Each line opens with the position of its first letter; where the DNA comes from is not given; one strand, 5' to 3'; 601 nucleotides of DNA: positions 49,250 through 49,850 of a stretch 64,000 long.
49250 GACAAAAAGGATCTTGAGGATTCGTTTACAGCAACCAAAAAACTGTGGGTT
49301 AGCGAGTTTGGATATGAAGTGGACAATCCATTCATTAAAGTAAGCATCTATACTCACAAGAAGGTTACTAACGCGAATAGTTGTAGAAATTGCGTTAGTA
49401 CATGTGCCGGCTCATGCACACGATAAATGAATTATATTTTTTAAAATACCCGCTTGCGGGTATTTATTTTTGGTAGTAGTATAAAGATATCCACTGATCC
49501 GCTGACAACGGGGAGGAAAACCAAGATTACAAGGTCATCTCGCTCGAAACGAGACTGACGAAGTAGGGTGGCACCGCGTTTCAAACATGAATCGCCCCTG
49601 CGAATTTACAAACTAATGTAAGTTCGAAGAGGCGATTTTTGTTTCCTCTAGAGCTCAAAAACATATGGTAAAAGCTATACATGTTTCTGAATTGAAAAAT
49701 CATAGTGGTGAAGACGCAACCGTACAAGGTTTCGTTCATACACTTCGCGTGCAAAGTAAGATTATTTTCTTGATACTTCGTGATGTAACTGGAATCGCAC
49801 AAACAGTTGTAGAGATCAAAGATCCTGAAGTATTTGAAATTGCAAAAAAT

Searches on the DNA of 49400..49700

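Call 65: search_rna_families(source=window, start=49400, end=49700, threshold=evalue, max_evalue=1)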
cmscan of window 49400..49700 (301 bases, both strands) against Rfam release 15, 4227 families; matches with E-value up to 1: 2.
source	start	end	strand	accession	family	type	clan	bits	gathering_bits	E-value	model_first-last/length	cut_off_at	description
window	49432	49602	+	RF00230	T-box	Cis-reg; leader;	-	21.5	93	0.0058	1-219/219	no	T-box leader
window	49440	49513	-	RF00513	Trp_leader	Cis-reg; leader;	-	17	41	0.55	1-100/100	no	Tryptophan operon leader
